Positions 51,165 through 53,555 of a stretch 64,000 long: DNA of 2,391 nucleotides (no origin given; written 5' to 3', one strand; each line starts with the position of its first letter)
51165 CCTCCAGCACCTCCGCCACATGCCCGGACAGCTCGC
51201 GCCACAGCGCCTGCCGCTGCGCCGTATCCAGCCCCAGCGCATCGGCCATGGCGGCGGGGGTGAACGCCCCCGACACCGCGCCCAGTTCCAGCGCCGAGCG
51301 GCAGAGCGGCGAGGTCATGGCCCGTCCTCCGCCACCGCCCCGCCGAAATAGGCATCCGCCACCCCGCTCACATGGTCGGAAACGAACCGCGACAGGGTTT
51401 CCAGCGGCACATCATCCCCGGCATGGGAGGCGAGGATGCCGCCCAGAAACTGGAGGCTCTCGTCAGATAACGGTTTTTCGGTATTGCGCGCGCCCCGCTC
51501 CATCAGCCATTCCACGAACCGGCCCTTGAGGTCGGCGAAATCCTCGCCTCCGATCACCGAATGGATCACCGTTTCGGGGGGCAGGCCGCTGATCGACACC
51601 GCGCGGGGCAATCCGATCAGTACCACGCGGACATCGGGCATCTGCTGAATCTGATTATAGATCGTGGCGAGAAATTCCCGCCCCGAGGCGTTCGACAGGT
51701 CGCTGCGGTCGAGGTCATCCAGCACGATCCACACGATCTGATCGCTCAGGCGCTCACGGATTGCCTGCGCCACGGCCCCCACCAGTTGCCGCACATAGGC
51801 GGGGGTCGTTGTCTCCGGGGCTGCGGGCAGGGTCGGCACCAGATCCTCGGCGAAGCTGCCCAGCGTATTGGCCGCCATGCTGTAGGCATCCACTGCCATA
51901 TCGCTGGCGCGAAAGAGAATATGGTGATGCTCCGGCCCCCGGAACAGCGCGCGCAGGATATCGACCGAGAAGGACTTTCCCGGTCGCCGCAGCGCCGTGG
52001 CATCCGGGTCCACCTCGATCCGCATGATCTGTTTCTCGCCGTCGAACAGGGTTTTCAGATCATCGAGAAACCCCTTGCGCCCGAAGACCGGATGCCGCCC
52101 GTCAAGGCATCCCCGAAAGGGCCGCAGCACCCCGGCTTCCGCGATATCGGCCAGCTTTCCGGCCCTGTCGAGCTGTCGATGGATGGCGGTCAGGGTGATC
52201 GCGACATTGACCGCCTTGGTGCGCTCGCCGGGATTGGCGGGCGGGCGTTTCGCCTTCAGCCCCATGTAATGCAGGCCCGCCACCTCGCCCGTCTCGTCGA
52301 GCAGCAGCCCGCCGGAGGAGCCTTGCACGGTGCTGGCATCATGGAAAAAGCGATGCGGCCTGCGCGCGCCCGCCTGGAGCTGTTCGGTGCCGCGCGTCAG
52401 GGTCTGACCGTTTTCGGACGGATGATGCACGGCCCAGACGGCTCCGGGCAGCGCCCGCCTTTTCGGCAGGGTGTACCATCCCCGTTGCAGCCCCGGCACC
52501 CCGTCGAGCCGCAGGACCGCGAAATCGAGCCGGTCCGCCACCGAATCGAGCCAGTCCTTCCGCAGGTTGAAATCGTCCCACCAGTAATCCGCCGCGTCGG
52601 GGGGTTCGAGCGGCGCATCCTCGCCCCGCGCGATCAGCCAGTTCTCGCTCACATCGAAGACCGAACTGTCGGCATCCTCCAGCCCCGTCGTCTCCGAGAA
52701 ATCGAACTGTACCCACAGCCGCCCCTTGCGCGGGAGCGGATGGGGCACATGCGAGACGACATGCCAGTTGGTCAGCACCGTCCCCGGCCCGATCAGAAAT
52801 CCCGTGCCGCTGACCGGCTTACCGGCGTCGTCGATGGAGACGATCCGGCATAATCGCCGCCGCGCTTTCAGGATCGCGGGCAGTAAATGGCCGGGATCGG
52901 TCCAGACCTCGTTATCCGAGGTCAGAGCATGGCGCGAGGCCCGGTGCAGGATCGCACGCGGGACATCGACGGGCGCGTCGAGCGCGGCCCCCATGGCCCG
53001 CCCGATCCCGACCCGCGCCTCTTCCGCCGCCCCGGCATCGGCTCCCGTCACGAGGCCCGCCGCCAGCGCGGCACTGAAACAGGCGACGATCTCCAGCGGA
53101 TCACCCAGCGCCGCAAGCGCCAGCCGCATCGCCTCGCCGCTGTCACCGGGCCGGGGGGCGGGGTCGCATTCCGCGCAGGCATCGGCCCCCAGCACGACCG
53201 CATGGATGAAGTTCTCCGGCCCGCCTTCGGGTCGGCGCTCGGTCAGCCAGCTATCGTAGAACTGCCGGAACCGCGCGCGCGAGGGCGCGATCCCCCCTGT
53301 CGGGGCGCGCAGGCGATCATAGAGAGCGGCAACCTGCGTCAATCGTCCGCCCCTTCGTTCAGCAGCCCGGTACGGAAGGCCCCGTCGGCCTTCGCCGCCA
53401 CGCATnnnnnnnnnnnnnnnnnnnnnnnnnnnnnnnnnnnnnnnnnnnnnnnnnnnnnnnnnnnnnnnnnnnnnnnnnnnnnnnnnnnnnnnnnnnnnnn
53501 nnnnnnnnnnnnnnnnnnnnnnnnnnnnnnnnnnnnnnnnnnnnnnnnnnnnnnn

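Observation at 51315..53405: Chymotrypsin-fold protease fused to a variant P-loop (AxxxxGKS) NTPase-like domain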

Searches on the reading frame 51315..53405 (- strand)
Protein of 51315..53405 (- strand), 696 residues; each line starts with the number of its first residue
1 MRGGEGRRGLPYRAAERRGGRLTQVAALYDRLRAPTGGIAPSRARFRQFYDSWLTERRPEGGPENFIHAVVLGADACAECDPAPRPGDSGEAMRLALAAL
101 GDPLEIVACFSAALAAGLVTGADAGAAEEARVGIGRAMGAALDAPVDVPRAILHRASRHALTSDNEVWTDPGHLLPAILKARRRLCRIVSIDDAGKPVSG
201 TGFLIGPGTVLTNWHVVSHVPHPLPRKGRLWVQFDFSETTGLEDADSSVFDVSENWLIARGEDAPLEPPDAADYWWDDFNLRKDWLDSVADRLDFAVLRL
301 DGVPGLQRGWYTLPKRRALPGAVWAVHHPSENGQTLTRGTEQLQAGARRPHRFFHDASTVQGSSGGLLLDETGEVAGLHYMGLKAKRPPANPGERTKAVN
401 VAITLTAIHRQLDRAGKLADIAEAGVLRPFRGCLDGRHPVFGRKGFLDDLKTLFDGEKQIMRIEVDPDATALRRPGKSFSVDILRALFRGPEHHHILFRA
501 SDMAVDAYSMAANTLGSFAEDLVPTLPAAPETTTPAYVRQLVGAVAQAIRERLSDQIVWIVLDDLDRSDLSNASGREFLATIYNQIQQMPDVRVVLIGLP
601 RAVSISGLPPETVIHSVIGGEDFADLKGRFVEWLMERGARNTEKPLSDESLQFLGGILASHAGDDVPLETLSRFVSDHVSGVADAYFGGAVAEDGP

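Call 7: search_protein_families(library=pfam, proteins=[window:51315-53405:-], max_evalue=0.1)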
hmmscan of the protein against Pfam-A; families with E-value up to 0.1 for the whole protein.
window:51315-53405:- (696 aa): 3 families
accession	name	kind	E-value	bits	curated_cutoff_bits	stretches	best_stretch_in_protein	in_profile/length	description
PF13365.12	Trypsin_2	-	4.8e-14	53.8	27.6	1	200-378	1-144/144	Trypsin-like peptidase domain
PF00089.32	Trypsin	-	0.00017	21.9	20.6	0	200-219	27-46/220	Trypsin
PF13401.12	AAA_22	-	0.0098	16.6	27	1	476-602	17-126/130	AAA domain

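Call 8: search_protein_families(library=padloc, proteins=[window:51315-53405:-], max_evalue=0.1)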
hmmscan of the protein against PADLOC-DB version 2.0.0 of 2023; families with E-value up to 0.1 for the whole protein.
window:51315-53405:- (696 aa): 3 families
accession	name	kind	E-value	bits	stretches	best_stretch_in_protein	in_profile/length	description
PDLC02960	RT-Protease_XI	-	0.0003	17.9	1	179-391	331-487/506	single gene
PDLC03017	trypsin-like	-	0.00074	16.3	0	159-220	99-152/611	-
PDLC02959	RT-Protease_XI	-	0.0029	14.6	0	350-390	457-490/510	single gene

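Call 9: find_homologous_proteins(query=window:51315-53405:-)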
Query window:51315-53405:- (696 aa): 68 proteins with E <= 0.001 among 8000 candidates.
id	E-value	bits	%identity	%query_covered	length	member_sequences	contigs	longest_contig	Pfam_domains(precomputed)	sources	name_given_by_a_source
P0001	0.0e+0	1529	99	97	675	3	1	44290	PF13365.13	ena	-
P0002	0.0e+0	1194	78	96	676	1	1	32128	PF13365.13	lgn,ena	-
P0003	0.0e+0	1160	77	97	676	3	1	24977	PF13365.13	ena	-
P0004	0.0e+0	1078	72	96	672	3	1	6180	PF13365.13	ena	-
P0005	7.9e-206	704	51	96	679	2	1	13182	PF13365.13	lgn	-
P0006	1.0e-203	697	51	96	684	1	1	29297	PF13365.13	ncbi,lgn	ncbi:MAG: serine protease [Pseudomonadota bacterium]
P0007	1.2e-203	697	51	96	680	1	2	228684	PF13365.13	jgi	jgi:trypsin-like peptidase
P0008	2.7e-198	679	51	96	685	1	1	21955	PF13365.13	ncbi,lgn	ncbi:MAG: serine protease [Pseudomonadota bacterium]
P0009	9.4e-197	674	51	95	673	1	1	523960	PF13365.13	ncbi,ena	-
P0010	1.0e-196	674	49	96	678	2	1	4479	PF13365.13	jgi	-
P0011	3.2e-192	659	50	95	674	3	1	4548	PF13365.13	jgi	jgi:V8-like Glu-specific endopeptidase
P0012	1.7e-190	653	51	94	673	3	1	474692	PF13365.13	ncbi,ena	-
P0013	2.7e-187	643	46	97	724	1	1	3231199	PF13365.13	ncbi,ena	-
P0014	2.1e-186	640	47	96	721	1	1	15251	PF13365.13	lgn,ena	-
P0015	2.2e-186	640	46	97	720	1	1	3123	PF13365.13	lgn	-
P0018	1.7e-185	637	48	96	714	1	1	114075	PF13365.13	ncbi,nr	ncbi:trypsin-like peptidase domain-containing protein [Ferrimonas balearica]|nr:trypsin-like peptida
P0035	2.3e-155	537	42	94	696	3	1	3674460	PF13365.13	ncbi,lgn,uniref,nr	ncbi:serine protease [Roseovarius sp. M141]|uniref:trypsin-like serine peptidase n=1 Tax=Roseovarius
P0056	1.2e-114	403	39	95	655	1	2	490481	PF13365.13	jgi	jgi:hypothetical protein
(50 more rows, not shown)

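Call 18: find_encoding_contigs(protein=P0035, flank=9000, max_places=1)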
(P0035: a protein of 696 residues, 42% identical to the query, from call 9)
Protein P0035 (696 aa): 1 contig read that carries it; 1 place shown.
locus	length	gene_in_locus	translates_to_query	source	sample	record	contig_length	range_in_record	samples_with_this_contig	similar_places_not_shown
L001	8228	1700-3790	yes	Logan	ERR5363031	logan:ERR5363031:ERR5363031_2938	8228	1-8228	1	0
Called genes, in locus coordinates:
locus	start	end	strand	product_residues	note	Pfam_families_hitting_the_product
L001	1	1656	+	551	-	?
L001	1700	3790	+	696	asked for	PF13365:Trypsin_2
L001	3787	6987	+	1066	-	PF13191:AAA_16 (weak)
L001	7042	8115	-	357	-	-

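Call 19: find_encoding_contigs(protein=P0018, flank=9000, max_places=1)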
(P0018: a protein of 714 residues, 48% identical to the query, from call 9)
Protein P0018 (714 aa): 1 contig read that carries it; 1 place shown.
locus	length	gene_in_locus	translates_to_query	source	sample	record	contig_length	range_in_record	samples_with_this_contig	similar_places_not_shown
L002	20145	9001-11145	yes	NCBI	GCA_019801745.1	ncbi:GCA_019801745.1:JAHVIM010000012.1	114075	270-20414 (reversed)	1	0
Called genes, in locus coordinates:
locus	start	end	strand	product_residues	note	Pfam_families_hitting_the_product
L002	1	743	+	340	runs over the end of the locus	-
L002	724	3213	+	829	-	-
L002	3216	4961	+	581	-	-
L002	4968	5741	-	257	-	PF09948:PpoB2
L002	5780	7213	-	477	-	PF00264:Tyrosinase, PF25271:DUF7868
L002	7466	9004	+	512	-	PF13365:Trypsin_2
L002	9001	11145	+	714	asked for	PF13365:Trypsin_2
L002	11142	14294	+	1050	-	PF13191:AAA_16 (weak)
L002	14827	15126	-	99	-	PF13392:HNH_3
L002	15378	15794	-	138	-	PF00589:Phage_integrase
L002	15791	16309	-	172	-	PF24729:Acb2_Tad1_hairpin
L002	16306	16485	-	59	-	-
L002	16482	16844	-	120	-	-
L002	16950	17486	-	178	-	PF01906:YbjQ_1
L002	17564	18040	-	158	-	-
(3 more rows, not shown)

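Call 20: find_encoding_contigs(protein=P0056, flank=9000, max_places=1)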
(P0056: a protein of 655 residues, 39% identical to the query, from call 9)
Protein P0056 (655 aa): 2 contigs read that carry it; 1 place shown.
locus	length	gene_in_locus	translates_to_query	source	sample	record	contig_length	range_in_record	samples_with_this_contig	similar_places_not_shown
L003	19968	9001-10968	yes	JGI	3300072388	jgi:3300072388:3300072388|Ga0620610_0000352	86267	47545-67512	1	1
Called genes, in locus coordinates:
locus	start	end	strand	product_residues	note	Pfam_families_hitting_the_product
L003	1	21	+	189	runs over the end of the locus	PF13545:HTH_Crp_2 (weak), PF00325:Crp (weak)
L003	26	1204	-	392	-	PF00155:Aminotran_1_2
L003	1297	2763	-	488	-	PF03055:RPE65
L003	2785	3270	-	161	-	PF09912:DUF2141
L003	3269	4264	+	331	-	PF04397:LytTR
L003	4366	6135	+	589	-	PF05960:DUF885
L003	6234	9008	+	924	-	PF00082:Peptidase_S8, PF13365:Trypsin_2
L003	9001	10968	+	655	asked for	PF13365:Trypsin_2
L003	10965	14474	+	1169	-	PF13191:AAA_16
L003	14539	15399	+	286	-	PF07737:ATLF (weak)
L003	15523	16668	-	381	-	PF03435:Sacchrp_dh_NADP, PF13460:NAD_binding_10 (weak)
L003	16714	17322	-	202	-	PF01323:DSBA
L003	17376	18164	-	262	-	PF00106:adh_short, PF08659:KR (weak), PF13561:adh_short_C2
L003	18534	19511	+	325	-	PF00478:IMPDH (faint), PF03060:NMO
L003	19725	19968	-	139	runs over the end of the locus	-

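Call 26: search_protein_families(library=ncbifam, proteins=[window:51315-53342:-], max_evalue=0.1)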
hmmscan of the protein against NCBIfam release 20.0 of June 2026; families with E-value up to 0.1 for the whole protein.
window:51315-53342:- (675 aa): 6 families
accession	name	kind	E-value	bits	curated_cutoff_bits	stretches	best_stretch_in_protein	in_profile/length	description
NF033740.0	MarP_fam_protase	equivalog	9.1e-07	28.2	250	1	158-202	191-236/390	MarP family serine protease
NF008147.1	PRK10898.1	equivalog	0.0011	18.1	408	1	273-381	126-238/352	outer membrane-stress sensor serine endopeptidase DegS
TIGR02037.1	degP_htrA_DO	subfamily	0.01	14.8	416.2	0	334-357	174-197/434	Do family serine endopeptidase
TIGR02038.1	protease_degS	equivalog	0.012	14.8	422.95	1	270-389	123-241/351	outer membrane-stress sensor serine endopeptidase DegS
NF041521.1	HhoA_HhoB_HtrA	equivalog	0.015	14.6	450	0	315-357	154-196/335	HhoA/HhoB/HtrA family serine endopeptidase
NF047968.1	SerProtHtrA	equivalog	0.058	12.7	470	0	335-358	207-230/357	serine protease HtrA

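Call 48: find_related_loci(query=A1, collection=genome_contigs, flank=10000)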
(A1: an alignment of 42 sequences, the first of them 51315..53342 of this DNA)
Query A1 (675 aa) in genome_contigs; peptide patterns used: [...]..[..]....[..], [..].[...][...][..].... (x = any residue, [..] = any of these).
101 stretches matched a pattern; 23 encode a relative of the query (tblastn E <= 1e-3); 23 distinct loci.
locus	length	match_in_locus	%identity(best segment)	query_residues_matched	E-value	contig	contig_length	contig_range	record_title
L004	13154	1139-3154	51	4-669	0e+0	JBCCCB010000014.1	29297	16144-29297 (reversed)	MAG: Pseudomonadota bacterium isolate P01_A01_bin.49 k141_153460_length_29297_cov_35.6986, whole genome shotgun sequence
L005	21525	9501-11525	51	4-672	0e+0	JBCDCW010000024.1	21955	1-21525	MAG: Pseudomonadota bacterium isolate P01_G01_bin.26 k141_321587_length_21955_cov_21.0773, whole genome shotgun sequence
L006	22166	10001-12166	47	1-674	0e+0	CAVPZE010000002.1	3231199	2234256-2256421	MAG: uncultured Alphaproteobacteria bacterium isolate MFD03250.bin.1.36 genome assembly, contig: contig_15910, whole gen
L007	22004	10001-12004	49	7-673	2e-178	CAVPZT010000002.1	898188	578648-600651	MAG: uncultured Alphaproteobacteria bacterium isolate MFD09964.bin.1.372 genome assembly, contig: contig_22833, whole ge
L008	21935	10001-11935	46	21-672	2e-170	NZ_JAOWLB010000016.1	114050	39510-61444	Ruegeria aquimaris strain XHP0148 NODE_16_length_114050_cov_124.740535, whole genome shotgun sequence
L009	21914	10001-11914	48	17-667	4e-167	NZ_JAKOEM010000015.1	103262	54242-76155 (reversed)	Ruegeria alba strain 1NDH52C NODE_15_length_103262_cov_241.991016, whole genome shotgun sequence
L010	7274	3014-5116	42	5-658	4e-154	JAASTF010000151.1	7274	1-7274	MAG: Rhodobacteraceae bacterium isolate KhS_metabat.39 KhS_C5556, whole genome shotgun sequence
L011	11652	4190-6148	40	22-667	3e-153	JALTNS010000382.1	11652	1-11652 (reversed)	MAG: Rhizobiaceae bacterium isolate S139_metabat2_scaf2bin.159 S139_NODE_5805_length_11652_cov_1.907245, whole genome sh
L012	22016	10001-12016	39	10-670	2e-143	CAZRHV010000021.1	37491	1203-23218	MAG TPA_asm: uncultured Marinosulfonomonas sp. isolate SRP128015_co1_72 genome assembly, contig: NODE_1067_length_37491_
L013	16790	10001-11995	42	3-669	8e-143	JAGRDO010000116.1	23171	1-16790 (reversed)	MAG: Rhodobacteraceae bacterium isolate HKST-UBA106 2010_100809, whole genome shotgun sequence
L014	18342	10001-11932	46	17-667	9e-165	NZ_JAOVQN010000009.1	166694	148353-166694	Ruegeria marisflavi strain WL0004 NODE_9_length_166694_cov_158.427327, whole genome shotgun sequence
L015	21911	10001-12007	38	7-670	4e-136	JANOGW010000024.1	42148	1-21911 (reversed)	MAG: Pseudorhodobacter sp. isolate SOY_64_metabat_107 SOY_64_k141_1583861, whole genome shotgun sequence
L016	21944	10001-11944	40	13-658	2e-136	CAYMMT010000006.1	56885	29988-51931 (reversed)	MAG TPA_asm: uncultured Rhodobacterales bacterium isolate SRP135972_co2_144 genome assembly, contig: NODE_146_length_568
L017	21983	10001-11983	37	7-658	1e-106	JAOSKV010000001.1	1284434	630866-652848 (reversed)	MAG: Xanthobacteraceae bacterium isolate FR_38 FR-Xanthobacteraceae-1_s1, whole genome shotgun sequence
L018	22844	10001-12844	36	22-667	5e-105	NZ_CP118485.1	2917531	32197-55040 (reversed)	Azospirillum sp. B2RO_4 chromosome 1, complete sequence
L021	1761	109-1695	40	132-667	1e-103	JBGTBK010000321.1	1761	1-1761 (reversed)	MAG: Sandaracinobacter sp. isolate JTS-AC95 k141_121478, whole genome shotgun sequence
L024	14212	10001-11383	28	89-580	4e-28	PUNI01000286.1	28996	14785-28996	MAG: Rhodobacteraceae bacterium isolate B1Sed10_197m B1-Sed10-C1303, whole genome shotgun sequence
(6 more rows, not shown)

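Call 68: search_dna_similar(query=window:51315-53342:-, collection=plasmids, mode=protein, max_rows=15)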
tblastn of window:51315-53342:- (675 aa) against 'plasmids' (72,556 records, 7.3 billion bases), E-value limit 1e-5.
Records with a match: 19; places in all: 19; records where one place covers at least 80% of the query: 1.
Best place of each record, by identity: <60% 19.
By first word of the organism name: Rhizobium 10; Sinorhizobium 2; Paracoccus 2; Ruegeria 1; Polaromonas 1; Bradyrhizobium 1; Hymenobacter 1; Nostoc 1.
By predicted mobility (MOB-suite, as given by PLSDB): conjugative 14; non-mobilizable 5.
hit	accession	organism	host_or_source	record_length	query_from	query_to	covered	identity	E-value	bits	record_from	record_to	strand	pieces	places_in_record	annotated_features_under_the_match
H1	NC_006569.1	Ruegeria pomeroyi DSS-3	-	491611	17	673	97%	46.9%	3e-132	500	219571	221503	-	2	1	trypsin-like peptidase domain-containing protein | hypothetical protein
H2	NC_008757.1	Polaromonas naphthalenivorans CJ2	-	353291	158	592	64%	31.8%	5e-37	156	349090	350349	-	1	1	serine protease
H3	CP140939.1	Sinorhizobium meliloti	Medicago lupulina,whole organism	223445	138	578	65%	28.1%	9e-31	137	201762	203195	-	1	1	trypsin-like peptidase domain-containing protein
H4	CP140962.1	Sinorhizobium meliloti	Medicago lupulina,whole organism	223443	138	578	65%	28.1%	9e-31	137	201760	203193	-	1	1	trypsin-like peptidase domain-containing protein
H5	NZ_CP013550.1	Rhizobium phaseoli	Phaseolus vulgaris,Whole ...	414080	138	578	65%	26.8%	5e-30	135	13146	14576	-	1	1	trypsin-like peptidase domain-containing protein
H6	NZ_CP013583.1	Rhizobium phaseoli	Phaseolus vulgaris,Whole ...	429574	138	578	65%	26.8%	5e-30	135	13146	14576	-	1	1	trypsin-like peptidase domain-containing protein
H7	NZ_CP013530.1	Rhizobium phaseoli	Phaseolus vulgaris,Whole ...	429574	138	578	65%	26.8%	5e-30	135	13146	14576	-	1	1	trypsin-like peptidase domain-containing protein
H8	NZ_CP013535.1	Rhizobium phaseoli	Phaseolus vulgaris,Whole ...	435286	138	578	65%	26.8%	5e-30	135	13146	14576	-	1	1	trypsin-like peptidase domain-containing protein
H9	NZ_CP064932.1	Rhizobium phaseoli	Phaseolus vulgaris,single cell,soil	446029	138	578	65%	26.8%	5e-30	135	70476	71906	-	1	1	trypsin-like peptidase domain-containing protein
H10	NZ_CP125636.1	Rhizobium leguminosarum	Phaseolus vulgaris,Pure culture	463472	138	578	65%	26.8%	5e-30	135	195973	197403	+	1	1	trypsin-like peptidase domain-containing protein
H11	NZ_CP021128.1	Rhizobium sp. Kim5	Phaseolus vulgaris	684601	138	578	65%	26.8%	5e-30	135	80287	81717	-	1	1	trypsin-like peptidase domain-containing protein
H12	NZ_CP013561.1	Rhizobium phaseoli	Phaseolus vulgaris,Whole ...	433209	138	578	65%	26.6%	5e-30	135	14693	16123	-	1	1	trypsin-like peptidase domain-containing protein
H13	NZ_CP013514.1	Rhizobium sp. N1314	Phaseolus vulgaris,Whole ...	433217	138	578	65%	26.6%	5e-30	135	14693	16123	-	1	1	trypsin-like peptidase domain-containing protein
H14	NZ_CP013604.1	Rhizobium sp. N731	Phaseolus vulgaris,Whole ...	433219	138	578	65%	26.6%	5e-30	135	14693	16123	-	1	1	trypsin-like peptidase domain-containing protein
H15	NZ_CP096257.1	Bradyrhizobium barranii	Glycine max cv. AC Glengarry,Cell ...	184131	102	395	44%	27.5%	3e-10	72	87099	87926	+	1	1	serine protease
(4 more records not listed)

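Call 69: get_annotated_region(hit=H1, flank=9000)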
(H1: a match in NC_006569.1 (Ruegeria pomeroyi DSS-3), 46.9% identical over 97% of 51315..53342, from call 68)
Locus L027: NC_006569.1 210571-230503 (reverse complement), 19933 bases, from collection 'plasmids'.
description: Ruegeria pomeroyi DSS-3 megaplasmid, complete sequence
organism: Ruegeria pomeroyi DSS-3 (NCBI taxid 246200)
taxonomy: Bacteria; Pseudomonadota; Alphaproteobacteria; Rhodobacterales; Roseobacteraceae; Ruegeria; Ruegeria pomeroyi; Ruegeria pomeroyi DSS-3
host: -; source: -; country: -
typing (MOB-suite, as given by PLSDB): non-mobilizable; replicon rep_cluster_95
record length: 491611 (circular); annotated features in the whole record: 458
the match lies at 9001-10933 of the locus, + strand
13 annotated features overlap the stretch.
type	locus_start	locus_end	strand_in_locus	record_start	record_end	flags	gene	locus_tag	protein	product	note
CDS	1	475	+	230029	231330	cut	-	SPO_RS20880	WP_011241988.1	FAD-binding oxidoreductase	-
CDS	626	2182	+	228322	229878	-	-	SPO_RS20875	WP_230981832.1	FAD-binding oxidoreductase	-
CDS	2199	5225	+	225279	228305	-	-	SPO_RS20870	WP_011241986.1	adenylate/guanylate cyclase domain-containing protein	-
CDS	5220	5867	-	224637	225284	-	-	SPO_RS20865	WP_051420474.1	Crp/Fnr family transcriptional regulator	GO:0006355 - regulation of DNA-templated transcription [Evidence IEA]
CDS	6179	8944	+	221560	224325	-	-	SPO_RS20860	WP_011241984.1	S8 family serine peptidase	GO:0006508 - proteolysis [Evidence IEA]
CDS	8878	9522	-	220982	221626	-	-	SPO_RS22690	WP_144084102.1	hypothetical protein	-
CDS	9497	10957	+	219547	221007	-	-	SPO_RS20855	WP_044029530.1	trypsin-like peptidase domain-containing protein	-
CDS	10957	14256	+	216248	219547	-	-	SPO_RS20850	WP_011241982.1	hypothetical protein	-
CDS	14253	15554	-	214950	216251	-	hisD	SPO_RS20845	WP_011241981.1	histidinol dehydrogenase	GO:0000105 - histidine biosynthetic process [Evidence IEA]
CDS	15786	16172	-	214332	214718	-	-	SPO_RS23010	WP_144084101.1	hypothetical protein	-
CDS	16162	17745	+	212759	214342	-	-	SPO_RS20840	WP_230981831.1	multiheme c-type cytochrome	-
CDS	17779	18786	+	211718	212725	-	haoB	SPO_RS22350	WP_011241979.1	hydroxylamine oxidation protein HaoB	-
CDS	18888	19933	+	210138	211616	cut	-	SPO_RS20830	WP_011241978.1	PLP-dependent aminotransferase family protein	-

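Call 70: get_annotated_region(hit=H3, flank=7000)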
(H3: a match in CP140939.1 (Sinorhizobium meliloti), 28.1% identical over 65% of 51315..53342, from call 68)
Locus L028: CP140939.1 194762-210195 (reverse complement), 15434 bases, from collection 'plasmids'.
description: Sinorhizobium meliloti strain ml21 plasmid pMl1, complete sequence
organism: Sinorhizobium meliloti (NCBI taxid 382)
taxonomy: Bacteria; Pseudomonadota; Alphaproteobacteria; Hyphomicrobiales; Rhizobiaceae; Sinorhizobium; Sinorhizobium meliloti
host: -; source: Medicago lupulina,whole organism; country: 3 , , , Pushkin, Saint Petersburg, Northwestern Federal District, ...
typing (MOB-suite, as given by PLSDB): conjugative; replicon rep_cluster_471; relaxase MOBQ,MOBQ,MOBQ; mating-pair formation MPF_T
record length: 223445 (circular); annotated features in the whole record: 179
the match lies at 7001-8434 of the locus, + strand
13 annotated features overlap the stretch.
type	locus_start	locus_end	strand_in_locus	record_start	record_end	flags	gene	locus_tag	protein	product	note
CDS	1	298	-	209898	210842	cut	-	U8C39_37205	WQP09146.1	patatin-like phospholipase family protein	-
CDS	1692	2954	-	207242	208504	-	-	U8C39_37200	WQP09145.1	IS110 family transposase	-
CDS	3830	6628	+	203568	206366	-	-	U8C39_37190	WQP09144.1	S8 family serine peptidase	-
CDS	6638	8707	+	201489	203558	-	-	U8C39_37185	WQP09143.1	trypsin-like peptidase domain-containing protein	-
CDS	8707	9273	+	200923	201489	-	-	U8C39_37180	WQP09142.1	hypothetical protein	-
CDS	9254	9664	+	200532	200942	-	-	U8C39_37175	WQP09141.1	hypothetical protein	-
CDS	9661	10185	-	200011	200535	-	-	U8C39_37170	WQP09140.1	helix-turn-helix transcriptional regulator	-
CDS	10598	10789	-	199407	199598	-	-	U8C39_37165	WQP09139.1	hypothetical protein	-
CDS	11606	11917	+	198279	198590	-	-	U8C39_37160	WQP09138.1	DUF736 domain-containing protein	-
CDS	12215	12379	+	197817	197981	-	-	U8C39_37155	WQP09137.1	hypothetical protein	-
CDS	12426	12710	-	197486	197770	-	-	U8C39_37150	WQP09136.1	WGR domain-containing protein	-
CDS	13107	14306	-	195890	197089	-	-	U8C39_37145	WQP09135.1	DUF1173 domain-containing protein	-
CDS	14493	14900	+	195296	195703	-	-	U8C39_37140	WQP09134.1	hypothetical protein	-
